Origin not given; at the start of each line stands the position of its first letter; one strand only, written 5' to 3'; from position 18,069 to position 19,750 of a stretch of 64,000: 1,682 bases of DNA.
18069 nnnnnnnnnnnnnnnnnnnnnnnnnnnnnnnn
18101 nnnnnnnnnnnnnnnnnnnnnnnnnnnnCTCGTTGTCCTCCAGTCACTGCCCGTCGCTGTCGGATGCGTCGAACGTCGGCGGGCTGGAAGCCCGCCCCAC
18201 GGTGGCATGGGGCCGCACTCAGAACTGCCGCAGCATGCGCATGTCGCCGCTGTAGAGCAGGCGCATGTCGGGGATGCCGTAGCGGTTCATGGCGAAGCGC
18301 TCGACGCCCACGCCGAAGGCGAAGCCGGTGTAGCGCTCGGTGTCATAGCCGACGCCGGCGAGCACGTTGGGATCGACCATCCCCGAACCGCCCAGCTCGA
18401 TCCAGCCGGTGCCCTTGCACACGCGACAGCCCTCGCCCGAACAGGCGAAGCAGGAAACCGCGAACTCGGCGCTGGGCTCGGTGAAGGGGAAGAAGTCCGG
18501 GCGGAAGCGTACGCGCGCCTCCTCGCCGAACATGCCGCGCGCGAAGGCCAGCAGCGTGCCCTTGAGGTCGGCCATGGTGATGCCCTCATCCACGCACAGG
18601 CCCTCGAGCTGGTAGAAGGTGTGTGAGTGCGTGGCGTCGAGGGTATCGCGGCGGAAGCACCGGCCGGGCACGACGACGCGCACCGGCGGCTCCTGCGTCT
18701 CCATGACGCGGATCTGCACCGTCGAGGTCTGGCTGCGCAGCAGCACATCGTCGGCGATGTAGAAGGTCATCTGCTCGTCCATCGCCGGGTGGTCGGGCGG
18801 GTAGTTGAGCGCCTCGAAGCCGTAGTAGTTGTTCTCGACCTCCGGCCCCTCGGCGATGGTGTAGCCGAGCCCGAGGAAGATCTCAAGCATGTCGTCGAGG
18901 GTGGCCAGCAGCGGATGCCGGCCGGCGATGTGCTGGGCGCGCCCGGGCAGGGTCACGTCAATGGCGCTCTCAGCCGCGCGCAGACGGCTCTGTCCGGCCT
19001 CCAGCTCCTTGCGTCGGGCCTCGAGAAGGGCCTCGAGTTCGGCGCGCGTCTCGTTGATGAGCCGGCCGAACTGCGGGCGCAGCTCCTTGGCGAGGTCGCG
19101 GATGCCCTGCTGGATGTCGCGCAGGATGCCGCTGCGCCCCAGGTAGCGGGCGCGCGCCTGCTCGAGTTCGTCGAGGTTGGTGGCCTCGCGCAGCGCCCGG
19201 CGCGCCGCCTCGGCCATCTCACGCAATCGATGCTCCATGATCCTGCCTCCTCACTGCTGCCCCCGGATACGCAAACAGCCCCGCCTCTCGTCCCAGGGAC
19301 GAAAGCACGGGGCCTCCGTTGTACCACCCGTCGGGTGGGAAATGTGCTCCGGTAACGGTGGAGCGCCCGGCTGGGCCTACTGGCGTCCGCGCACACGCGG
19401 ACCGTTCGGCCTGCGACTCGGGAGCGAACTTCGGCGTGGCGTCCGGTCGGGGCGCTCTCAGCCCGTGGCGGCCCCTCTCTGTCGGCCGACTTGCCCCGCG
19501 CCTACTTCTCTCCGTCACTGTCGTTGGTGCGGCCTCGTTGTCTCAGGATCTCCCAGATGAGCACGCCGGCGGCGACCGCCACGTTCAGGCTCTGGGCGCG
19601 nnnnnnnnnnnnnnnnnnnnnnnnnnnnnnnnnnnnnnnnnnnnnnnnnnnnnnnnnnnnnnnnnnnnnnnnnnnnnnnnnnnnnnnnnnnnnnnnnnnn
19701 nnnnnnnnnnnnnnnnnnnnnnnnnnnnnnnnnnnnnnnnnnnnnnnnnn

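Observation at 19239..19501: Candidate T-box riboswitch-like leader controlling pheS-pheT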

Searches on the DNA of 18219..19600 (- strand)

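Call 4: search_rna_families(source=window, start=19150, end=19600, threshold=evalue, max_evalue=10, show_alignments=5)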
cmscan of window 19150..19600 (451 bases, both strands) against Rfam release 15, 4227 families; matches with E-value up to 10: 4.
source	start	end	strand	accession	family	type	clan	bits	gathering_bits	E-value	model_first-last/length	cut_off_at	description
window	19340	19527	-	RF00230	T-box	Cis-reg; leader;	-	25.6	93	0.00079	1-219/219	no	T-box leader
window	19272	19319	-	RF01791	F6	Gene; sRNA;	-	14.6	46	9.1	1-57/57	no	F6 TB sRNA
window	19283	19370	+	RF02137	HOXA11-AS1_1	Gene; lncRNA;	-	14.2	50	3.9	1-96/96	no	HOXA11 antisense RNA 1 conserved region 1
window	19176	19208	-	RF01340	CRISPR-DR29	Gene; CRISPR;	-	14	39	6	1-37/37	no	CRISPR RNA direct repeat element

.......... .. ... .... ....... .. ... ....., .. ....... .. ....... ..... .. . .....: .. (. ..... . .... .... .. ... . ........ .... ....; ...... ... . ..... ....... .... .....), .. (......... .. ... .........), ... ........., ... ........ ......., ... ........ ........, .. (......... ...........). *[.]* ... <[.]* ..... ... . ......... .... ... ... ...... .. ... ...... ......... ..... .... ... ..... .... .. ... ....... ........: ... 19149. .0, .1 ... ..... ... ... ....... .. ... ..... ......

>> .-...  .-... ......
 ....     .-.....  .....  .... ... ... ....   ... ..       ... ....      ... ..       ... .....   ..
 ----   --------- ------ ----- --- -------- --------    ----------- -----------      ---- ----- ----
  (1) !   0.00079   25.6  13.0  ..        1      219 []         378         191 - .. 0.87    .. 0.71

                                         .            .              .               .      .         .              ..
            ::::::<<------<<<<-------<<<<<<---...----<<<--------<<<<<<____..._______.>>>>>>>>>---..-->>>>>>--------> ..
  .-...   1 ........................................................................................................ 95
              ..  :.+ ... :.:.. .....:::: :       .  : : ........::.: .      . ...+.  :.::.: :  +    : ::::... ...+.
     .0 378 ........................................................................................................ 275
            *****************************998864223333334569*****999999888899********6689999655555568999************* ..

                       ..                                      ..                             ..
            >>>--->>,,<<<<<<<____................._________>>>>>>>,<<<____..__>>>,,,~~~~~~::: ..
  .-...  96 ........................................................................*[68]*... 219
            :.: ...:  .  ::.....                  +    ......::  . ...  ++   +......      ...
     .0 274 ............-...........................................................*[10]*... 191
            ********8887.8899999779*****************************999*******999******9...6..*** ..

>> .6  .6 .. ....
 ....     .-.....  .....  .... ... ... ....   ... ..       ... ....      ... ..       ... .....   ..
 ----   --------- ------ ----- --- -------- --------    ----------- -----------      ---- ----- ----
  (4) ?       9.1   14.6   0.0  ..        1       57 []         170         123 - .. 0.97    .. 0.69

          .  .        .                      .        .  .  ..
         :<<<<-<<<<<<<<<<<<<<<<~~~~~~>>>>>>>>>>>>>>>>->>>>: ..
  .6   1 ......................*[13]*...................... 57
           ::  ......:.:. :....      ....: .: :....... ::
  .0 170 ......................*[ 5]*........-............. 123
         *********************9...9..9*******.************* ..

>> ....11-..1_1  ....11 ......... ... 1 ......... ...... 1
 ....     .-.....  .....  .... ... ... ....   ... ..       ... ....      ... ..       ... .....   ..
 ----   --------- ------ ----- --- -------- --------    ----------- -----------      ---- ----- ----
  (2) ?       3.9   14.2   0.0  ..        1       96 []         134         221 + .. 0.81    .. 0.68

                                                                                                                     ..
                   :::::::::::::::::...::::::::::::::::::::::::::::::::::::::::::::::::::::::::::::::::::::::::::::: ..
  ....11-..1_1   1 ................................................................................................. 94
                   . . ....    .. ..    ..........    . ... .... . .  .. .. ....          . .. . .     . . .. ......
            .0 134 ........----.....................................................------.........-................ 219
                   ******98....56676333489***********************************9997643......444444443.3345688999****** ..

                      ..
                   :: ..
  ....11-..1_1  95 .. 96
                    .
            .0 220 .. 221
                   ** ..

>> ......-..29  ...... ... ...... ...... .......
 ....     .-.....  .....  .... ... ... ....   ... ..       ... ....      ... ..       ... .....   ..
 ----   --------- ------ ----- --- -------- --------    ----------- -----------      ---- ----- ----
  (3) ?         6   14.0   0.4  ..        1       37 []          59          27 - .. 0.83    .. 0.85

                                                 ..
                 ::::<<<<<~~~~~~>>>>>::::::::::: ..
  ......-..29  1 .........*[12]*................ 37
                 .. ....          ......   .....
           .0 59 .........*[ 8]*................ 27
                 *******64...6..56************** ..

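Call 14: search_rna_families(sources=[L001, L002, L005, L008, L011, L012, L014, L017, L018, L022, L023, L025, L032, L035, L040, L041, L071, L075, L079, L080], threshold=gathering)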
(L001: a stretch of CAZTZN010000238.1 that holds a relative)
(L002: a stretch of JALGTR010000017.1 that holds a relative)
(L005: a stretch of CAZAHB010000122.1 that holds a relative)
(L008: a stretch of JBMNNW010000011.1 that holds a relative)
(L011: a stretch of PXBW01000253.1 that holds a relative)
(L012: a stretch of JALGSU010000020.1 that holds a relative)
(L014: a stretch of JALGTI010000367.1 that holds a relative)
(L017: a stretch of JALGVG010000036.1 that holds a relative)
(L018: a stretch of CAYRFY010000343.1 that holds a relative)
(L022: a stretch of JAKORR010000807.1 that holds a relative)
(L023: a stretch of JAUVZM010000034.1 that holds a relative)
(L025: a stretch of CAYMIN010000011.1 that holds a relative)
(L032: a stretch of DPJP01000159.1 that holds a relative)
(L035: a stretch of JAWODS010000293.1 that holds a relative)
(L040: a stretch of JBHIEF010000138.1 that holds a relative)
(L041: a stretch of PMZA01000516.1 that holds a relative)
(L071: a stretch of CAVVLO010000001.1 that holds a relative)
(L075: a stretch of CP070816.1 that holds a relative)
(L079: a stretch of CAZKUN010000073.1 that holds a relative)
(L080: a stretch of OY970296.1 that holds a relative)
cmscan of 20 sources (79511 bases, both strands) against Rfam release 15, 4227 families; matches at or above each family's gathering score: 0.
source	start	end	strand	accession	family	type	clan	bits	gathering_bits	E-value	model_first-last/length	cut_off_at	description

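Call 15: search_rna_families(sources=[L001, L002, L005, L008, L011, L012, L014, L017, L018, L022, L023, L025, L035, L041, L071, L075, L080], threshold=evalue, max_evalue=1, show_alignments=2)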
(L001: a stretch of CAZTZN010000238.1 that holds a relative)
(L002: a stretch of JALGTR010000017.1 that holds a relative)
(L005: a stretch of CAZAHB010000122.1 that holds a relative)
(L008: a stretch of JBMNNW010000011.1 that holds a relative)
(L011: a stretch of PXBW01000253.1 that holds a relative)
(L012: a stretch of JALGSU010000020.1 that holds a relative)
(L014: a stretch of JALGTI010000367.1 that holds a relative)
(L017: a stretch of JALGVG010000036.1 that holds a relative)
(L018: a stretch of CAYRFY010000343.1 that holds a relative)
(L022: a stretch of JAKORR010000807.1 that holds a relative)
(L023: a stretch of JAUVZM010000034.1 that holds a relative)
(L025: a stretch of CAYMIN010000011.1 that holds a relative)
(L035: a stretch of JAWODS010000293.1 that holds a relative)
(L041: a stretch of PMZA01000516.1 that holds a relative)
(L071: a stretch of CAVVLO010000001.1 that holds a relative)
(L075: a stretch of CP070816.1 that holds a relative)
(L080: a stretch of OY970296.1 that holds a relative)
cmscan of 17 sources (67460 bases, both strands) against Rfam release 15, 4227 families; matches with E-value up to 1: 17.
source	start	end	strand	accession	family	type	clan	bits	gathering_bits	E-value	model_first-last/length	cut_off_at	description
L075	1118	1411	+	RF00230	T-box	Cis-reg; leader;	-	79.2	93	1.9e-15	1-219/219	no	T-box leader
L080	922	1200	+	RF00230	T-box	Cis-reg; leader;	-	70.5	93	3.1e-13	1-219/219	no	T-box leader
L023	1189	1436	+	RF00230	T-box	Cis-reg; leader;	-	69.3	93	6.3e-13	1-219/219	no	T-box leader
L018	1150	1384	+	RF00230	T-box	Cis-reg; leader;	-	65.7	93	5.4e-12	1-219/219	no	T-box leader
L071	1220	1465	+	RF00230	T-box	Cis-reg; leader;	-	65.6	93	5.7e-12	1-219/219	no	T-box leader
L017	1164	1391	+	RF00230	T-box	Cis-reg; leader;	-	62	93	4.8e-11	1-219/219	no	T-box leader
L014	192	421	+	RF00230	T-box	Cis-reg; leader;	-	59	93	2.8e-10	1-219/219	no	T-box leader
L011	1144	1383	+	RF00230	T-box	Cis-reg; leader;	-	51.4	93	2.6e-08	1-219/219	no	T-box leader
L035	1197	1417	+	RF00230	T-box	Cis-reg; leader;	-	50.7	93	3.9e-08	1-219/219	no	T-box leader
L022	1144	1326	+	RF00230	T-box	Cis-reg; leader;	-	49.7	93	7.4e-08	1-219/219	no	T-box leader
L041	1184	1429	+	RF00230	T-box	Cis-reg; leader;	-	49.7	93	7.1e-08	1-219/219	no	T-box leader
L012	1209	1439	+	RF00230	T-box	Cis-reg; leader;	-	47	93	3.6e-07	1-219/219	no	T-box leader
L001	1148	1335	+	RF00230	T-box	Cis-reg; leader;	-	39.3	93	3.6e-05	1-219/219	no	T-box leader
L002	1185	1382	+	RF00230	T-box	Cis-reg; leader;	-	37.1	93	0.00013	1-219/219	no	T-box leader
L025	1122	1383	+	RF00230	T-box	Cis-reg; leader;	-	36.1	93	0.00023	1-219/219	no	T-box leader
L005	1076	1262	+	RF00230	T-box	Cis-reg; leader;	-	29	93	0.016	1-219/219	no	T-box leader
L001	1566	1629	-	RF03425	mir-1292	Gene; miRNA;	-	28.9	90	0.83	1-66/66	no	mir-1292 microRNA precursor family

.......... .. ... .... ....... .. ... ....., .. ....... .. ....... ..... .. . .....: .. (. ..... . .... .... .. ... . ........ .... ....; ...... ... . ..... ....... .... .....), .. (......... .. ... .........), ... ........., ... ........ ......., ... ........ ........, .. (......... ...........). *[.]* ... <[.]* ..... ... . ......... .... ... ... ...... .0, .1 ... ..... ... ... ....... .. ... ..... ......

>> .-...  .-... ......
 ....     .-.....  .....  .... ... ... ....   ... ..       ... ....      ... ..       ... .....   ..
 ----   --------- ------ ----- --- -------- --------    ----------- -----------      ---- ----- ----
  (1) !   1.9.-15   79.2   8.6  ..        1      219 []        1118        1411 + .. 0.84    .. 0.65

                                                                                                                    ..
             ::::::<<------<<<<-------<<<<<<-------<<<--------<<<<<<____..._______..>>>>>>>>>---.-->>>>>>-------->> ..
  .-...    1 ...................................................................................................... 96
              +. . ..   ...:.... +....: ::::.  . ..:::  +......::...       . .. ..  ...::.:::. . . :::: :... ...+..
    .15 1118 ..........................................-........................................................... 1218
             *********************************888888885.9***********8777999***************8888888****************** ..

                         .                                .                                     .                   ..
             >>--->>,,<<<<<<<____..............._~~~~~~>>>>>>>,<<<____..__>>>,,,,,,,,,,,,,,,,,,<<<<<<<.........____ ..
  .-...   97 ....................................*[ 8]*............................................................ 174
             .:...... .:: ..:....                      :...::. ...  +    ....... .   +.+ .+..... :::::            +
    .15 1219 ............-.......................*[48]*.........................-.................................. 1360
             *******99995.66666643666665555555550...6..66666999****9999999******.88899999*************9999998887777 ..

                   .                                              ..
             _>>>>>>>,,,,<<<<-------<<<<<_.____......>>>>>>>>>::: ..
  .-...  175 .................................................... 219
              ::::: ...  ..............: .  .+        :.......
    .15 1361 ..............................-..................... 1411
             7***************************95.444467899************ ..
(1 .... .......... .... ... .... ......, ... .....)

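Call 43: build_rna_model(alignment_id=A1, structure=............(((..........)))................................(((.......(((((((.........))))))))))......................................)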
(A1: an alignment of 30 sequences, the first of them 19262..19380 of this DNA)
Model R1 built from alignment A1 (30 sequences, 134 columns); structure: as given.
model positions 116; base pairs 13; branch points 1; effective number of sequences 3.2; information 0.59 bits per position. Calibrated on 0.2 Mb of random sequence (short: E-values are rough).
structure used (alignment columns):
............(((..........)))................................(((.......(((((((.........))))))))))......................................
